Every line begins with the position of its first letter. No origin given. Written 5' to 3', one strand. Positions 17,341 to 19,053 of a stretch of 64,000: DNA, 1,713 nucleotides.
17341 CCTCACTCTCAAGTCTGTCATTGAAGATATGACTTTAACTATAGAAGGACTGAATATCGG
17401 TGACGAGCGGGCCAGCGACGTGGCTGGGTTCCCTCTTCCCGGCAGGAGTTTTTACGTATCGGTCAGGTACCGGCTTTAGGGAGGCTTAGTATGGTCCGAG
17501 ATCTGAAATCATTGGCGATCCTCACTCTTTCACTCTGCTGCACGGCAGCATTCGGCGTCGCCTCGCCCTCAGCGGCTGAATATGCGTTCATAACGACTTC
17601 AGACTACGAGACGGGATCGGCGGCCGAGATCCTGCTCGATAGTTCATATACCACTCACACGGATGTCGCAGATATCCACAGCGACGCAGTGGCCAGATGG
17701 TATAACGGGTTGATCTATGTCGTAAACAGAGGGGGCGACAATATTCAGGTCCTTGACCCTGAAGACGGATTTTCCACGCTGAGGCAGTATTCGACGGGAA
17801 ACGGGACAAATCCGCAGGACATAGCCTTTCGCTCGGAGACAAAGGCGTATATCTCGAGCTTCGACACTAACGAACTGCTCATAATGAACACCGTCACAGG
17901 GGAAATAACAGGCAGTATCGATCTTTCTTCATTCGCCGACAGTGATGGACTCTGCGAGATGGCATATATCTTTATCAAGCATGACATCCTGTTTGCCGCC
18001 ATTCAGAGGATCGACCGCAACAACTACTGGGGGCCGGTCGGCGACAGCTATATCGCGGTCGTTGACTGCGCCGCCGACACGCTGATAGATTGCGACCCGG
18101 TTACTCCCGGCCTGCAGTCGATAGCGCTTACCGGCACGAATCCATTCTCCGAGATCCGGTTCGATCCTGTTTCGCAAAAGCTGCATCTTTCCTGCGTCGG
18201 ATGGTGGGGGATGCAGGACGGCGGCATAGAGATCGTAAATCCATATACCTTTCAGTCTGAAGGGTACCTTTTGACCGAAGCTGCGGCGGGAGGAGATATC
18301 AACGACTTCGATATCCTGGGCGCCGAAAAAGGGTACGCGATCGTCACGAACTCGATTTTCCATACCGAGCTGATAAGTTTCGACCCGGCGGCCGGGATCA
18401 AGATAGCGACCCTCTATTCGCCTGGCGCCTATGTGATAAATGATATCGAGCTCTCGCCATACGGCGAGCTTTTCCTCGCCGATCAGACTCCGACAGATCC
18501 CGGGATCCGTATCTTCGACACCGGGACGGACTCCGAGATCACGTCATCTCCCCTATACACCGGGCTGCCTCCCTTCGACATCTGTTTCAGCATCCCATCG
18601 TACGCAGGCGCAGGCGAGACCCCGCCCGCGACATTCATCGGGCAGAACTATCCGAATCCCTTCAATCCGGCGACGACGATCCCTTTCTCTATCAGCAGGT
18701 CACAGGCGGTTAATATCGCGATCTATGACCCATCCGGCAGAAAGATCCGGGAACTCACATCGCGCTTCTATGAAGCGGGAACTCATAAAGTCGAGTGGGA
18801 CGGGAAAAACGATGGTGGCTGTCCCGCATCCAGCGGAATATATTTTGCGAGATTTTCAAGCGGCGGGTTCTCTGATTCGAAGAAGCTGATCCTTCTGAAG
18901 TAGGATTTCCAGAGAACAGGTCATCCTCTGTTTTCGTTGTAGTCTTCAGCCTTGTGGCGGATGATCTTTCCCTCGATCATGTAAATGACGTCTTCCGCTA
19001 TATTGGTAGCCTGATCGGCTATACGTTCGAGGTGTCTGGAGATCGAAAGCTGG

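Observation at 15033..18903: Cobalamin-riboswitch locus: TonB-dependent receptor plus a propeller-like secreted protein carrying a T9SS sorting tail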

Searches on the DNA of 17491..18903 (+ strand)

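Call 22: search_rna_families(sources=[L001, L002, L004], threshold=gathering)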
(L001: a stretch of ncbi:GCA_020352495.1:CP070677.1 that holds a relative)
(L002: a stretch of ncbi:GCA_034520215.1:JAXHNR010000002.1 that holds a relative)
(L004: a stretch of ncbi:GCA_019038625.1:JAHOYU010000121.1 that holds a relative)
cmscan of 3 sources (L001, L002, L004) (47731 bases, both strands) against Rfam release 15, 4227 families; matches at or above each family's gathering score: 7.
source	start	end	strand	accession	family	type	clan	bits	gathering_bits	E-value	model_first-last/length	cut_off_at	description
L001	5577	5759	+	RF00174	Cobalamin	Cis-reg; riboswitch;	CL00101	116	31.5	1.6e-28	1-189/189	no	Cobalamin riboswitch aptamer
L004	972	1153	+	RF00174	Cobalamin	Cis-reg; riboswitch;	CL00101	114.2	31.5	5.2e-28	1-189/189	no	Cobalamin riboswitch aptamer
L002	5698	5883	+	RF00174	Cobalamin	Cis-reg; riboswitch;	CL00101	102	31.5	1.6e-24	1-189/189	no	Cobalamin riboswitch aptamer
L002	3488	3561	-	RF00005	tRNA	Gene; tRNA;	CL00001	76.1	29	5e-15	1-71/71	no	tRNA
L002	3335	3407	-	RF00005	tRNA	Gene; tRNA;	CL00001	68.8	29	5e-13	1-71/71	no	tRNA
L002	2389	2461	-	RF00005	tRNA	Gene; tRNA;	CL00001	67.7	29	1e-12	1-71/71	no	tRNA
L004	4908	4982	-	RF00005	tRNA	Gene; tRNA;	CL00001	67.7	29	1e-12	1-71/71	no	tRNA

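Call 46: search_rna_families(sources=[L007, L008, L022, L035, L037], threshold=gathering)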
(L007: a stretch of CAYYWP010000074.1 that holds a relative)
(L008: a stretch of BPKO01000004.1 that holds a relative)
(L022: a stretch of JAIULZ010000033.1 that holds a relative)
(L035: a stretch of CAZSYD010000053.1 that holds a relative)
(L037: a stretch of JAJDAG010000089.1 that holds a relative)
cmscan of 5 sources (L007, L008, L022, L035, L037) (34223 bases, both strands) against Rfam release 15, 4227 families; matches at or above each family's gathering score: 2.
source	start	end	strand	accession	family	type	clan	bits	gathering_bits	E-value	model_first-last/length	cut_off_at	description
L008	167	359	+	RF00174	Cobalamin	Cis-reg; riboswitch;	CL00101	117.3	31.5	4.8e-29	1-189/189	no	Cobalamin riboswitch aptamer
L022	284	586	+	RF00174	Cobalamin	Cis-reg; riboswitch;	CL00101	76.4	31.5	2.6e-17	1-189/189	no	Cobalamin riboswitch aptamer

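Call 60: search_rna_families(sources=[L089, L092, L096, L097, L098, L099, L105, L106, L109, L110, L111, L112, L115, L116, L117, L118, L119, L120, L121, L123], threshold=gathering)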
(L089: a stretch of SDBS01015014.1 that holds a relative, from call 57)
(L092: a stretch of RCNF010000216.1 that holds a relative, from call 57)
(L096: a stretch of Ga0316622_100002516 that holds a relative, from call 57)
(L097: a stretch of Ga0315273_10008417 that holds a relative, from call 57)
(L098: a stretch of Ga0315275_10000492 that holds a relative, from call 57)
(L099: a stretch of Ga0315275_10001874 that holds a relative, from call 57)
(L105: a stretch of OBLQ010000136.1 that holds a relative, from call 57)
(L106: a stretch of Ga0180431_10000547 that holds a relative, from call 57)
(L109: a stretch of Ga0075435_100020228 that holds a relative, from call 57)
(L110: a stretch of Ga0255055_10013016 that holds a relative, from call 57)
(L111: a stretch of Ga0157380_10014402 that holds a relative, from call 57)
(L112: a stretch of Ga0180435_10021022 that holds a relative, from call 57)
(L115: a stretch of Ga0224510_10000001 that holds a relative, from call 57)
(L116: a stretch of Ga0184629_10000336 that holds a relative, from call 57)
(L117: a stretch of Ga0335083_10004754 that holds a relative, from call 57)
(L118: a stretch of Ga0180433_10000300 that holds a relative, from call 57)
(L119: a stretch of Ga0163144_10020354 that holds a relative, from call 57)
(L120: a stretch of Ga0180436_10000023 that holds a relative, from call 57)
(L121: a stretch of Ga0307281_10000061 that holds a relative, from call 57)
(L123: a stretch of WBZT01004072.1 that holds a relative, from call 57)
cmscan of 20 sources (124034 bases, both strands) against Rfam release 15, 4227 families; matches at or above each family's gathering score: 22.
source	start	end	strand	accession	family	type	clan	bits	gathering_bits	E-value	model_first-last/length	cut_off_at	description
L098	470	652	+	RF00174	Cobalamin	Cis-reg; riboswitch;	CL00101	133.4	31.5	4.4e-33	1-189/189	no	Cobalamin riboswitch aptamer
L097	549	730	+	RF00174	Cobalamin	Cis-reg; riboswitch;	CL00101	122.2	31.5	6.9e-30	1-189/189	no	Cobalamin riboswitch aptamer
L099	527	708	+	RF00174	Cobalamin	Cis-reg; riboswitch;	CL00101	117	31.5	2.2e-28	1-189/189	no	Cobalamin riboswitch aptamer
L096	225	406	+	RF00174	Cobalamin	Cis-reg; riboswitch;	CL00101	110.9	31.5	1.2e-26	1-189/189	no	Cobalamin riboswitch aptamer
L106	294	475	+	RF00174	Cobalamin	Cis-reg; riboswitch;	CL00101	110.5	31.5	1.6e-26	1-189/189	no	Cobalamin riboswitch aptamer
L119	583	781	+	RF00174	Cobalamin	Cis-reg; riboswitch;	CL00101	104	31.5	1.1e-24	1-189/189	no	Cobalamin riboswitch aptamer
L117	608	807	+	RF00174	Cobalamin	Cis-reg; riboswitch;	CL00101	97.5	31.5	8.5e-23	1-189/189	no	Cobalamin riboswitch aptamer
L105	532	725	+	RF00174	Cobalamin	Cis-reg; riboswitch;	CL00101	95.3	31.5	3.5e-22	1-189/189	no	Cobalamin riboswitch aptamer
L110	504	678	+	RF00174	Cobalamin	Cis-reg; riboswitch;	CL00101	93.7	31.5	1e-21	1-189/189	no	Cobalamin riboswitch aptamer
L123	572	769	+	RF00174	Cobalamin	Cis-reg; riboswitch;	CL00101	92.8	31.5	1.9e-21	1-189/189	no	Cobalamin riboswitch aptamer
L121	527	711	+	RF00174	Cobalamin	Cis-reg; riboswitch;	CL00101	91.8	31.5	3.6e-21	1-189/189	no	Cobalamin riboswitch aptamer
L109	513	699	+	RF00174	Cobalamin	Cis-reg; riboswitch;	CL00101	91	31.5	6.2e-21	1-189/189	no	Cobalamin riboswitch aptamer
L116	605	786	+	RF00174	Cobalamin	Cis-reg; riboswitch;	CL00101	90.7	31.5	7.5e-21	1-189/189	no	Cobalamin riboswitch aptamer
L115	621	804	+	RF00174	Cobalamin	Cis-reg; riboswitch;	CL00101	89.2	31.5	2e-20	1-189/189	no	Cobalamin riboswitch aptamer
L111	365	533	+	RF00174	Cobalamin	Cis-reg; riboswitch;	CL00101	86.4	31.5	1.2e-19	1-189/189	no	Cobalamin riboswitch aptamer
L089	479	608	+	RF00174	Cobalamin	Cis-reg; riboswitch;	CL00101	80.8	31.5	5e-18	1-189/189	no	Cobalamin riboswitch aptamer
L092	508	637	+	RF00174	Cobalamin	Cis-reg; riboswitch;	CL00101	71.2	31.5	2.9e-15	1-189/189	no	Cobalamin riboswitch aptamer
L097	330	403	+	RF00005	tRNA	Gene; tRNA;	CL00001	68.2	29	1.8e-12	1-71/71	no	tRNA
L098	259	332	+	RF00005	tRNA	Gene; tRNA;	CL00001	66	29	7.8e-12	1-71/71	no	tRNA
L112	595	785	+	RF00174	Cobalamin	Cis-reg; riboswitch;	CL00101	51.6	31.5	1.1e-09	1-189/189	no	Cobalamin riboswitch aptamer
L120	707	835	+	RF00174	Cobalamin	Cis-reg; riboswitch;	CL00101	49.2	31.5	5.5e-09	1-189/189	no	Cobalamin riboswitch aptamer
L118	668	740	+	RF00174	Cobalamin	Cis-reg; riboswitch;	CL00101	40.3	31.5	2e-06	45-169/189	no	Cobalamin riboswitch aptamer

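Call 61: search_rna_families(sources=[L124, L126, L130, L134, L135, L136, L140, L141, L142, L145, L152, L154, L156, L157, L158, L160, L093, L090, L125, L146], threshold=gathering)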
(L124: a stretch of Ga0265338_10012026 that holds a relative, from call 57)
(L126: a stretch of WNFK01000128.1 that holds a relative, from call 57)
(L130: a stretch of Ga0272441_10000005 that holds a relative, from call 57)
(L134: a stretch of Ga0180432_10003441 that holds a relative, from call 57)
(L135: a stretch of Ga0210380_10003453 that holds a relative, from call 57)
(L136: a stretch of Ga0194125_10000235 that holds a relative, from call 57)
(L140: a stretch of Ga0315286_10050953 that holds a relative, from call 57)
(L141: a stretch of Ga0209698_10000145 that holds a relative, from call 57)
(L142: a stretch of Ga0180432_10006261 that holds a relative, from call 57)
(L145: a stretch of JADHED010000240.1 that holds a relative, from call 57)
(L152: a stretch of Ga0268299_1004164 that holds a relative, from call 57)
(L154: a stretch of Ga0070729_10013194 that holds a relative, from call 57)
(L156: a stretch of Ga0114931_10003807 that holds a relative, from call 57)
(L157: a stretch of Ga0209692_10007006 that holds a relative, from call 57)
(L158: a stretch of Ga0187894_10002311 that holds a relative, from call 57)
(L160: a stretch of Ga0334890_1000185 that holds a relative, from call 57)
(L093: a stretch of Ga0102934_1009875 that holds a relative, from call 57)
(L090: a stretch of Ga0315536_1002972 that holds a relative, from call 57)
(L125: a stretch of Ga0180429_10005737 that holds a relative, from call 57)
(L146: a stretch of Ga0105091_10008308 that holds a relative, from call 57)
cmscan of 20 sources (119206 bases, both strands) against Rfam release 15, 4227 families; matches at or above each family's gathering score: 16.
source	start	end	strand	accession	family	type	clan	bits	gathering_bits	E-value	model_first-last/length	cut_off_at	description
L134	527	715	+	RF00174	Cobalamin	Cis-reg; riboswitch;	CL00101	119.9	31.5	3.2e-29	1-189/189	no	Cobalamin riboswitch aptamer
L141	543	725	+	RF00174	Cobalamin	Cis-reg; riboswitch;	CL00101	105.1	31.5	5.5e-25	1-189/189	no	Cobalamin riboswitch aptamer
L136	527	713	+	RF00174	Cobalamin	Cis-reg; riboswitch;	CL00101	100.2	31.5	1.4e-23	1-189/189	no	Cobalamin riboswitch aptamer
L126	582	754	+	RF00174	Cobalamin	Cis-reg; riboswitch;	CL00101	99.4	31.5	2.2e-23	14-177/189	no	Cobalamin riboswitch aptamer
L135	580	774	+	RF00174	Cobalamin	Cis-reg; riboswitch;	CL00101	99.3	31.5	2.5e-23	1-189/189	no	Cobalamin riboswitch aptamer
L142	525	672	+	RF00174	Cobalamin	Cis-reg; riboswitch;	CL00101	98.4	31.5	4.4e-23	13-178/189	no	Cobalamin riboswitch aptamer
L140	287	466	+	RF00174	Cobalamin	Cis-reg; riboswitch;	CL00101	97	31.5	1.1e-22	1-189/189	no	Cobalamin riboswitch aptamer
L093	1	159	+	RF00174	Cobalamin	Cis-reg; riboswitch;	CL00101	91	31.5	5.6e-21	33-189/189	5'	Cobalamin riboswitch aptamer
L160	572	714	+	RF00174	Cobalamin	Cis-reg; riboswitch;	CL00101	90.7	31.5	7e-21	47-167/189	no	Cobalamin riboswitch aptamer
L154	256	445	+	RF00174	Cobalamin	Cis-reg; riboswitch;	CL00101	87.6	31.5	5.5e-20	1-189/189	no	Cobalamin riboswitch aptamer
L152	505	625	+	RF00174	Cobalamin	Cis-reg; riboswitch;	CL00101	86.6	31.5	1e-19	45-169/189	no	Cobalamin riboswitch aptamer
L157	630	772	+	RF00174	Cobalamin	Cis-reg; riboswitch;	CL00101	86.4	31.5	1.2e-19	47-167/189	no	Cobalamin riboswitch aptamer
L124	567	763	+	RF00174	Cobalamin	Cis-reg; riboswitch;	CL00101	81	31.5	4.3e-18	1-189/189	no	Cobalamin riboswitch aptamer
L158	381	503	+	RF00174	Cobalamin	Cis-reg; riboswitch;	CL00101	80.9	31.5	4.4e-18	45-169/189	no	Cobalamin riboswitch aptamer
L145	581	771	+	RF00174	Cobalamin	Cis-reg; riboswitch;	CL00101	76.1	31.5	1.1e-16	1-189/189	no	Cobalamin riboswitch aptamer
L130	566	732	+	RF00174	Cobalamin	Cis-reg; riboswitch;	CL00101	44.7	31.5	1.1e-07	1-189/189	no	Cobalamin riboswitch aptamer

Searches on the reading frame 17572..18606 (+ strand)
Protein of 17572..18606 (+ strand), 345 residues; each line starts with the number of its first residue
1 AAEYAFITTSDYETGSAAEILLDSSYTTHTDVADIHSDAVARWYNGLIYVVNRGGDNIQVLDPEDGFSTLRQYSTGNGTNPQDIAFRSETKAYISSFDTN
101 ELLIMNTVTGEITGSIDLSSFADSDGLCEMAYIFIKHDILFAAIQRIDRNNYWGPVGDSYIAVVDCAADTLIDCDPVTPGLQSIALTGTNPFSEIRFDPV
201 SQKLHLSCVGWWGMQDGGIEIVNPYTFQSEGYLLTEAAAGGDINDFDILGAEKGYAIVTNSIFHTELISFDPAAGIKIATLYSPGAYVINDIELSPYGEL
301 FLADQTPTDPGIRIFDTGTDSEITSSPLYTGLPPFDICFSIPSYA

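Call 57: find_related_loci(query=A3, collection=metagenome_contigs, flank=3000)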
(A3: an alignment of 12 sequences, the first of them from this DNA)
Query A3 (345 aa) in metagenome_contigs; peptide patterns used: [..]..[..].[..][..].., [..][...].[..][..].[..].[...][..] (x = any residue, [..] = any of these).
600 stretches matched a pattern (row limit reached: there are more); 147 encode a relative of the query (tblastn E <= 1e-3); the best 80 are kept; 80 distinct loci.
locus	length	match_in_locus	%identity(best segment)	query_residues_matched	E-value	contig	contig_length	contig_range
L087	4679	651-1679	67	1-342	1e-158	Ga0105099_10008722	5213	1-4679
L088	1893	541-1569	66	1-342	6e-166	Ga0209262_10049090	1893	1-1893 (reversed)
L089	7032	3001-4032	62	1-345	4e-143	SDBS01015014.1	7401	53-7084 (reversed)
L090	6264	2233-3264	61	1-343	2e-142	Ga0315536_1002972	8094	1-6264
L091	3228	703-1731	60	1-342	1e-146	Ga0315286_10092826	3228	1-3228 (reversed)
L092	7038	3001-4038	61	1-345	1e-139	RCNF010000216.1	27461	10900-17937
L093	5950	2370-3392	61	1-340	4e-138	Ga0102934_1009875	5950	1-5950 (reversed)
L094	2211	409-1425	59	3-340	4e-143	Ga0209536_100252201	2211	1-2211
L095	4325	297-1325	59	1-342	5e-130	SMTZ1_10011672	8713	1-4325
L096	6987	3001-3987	56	15-342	8e-125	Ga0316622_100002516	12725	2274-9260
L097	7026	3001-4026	53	1-340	2e-119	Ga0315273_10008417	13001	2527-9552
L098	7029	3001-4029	52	1-342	5e-119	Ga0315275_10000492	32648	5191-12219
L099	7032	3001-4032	52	1-342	3e-119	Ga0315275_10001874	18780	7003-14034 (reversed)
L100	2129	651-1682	51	1-342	7e-124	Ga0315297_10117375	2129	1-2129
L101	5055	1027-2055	52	1-342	5e-117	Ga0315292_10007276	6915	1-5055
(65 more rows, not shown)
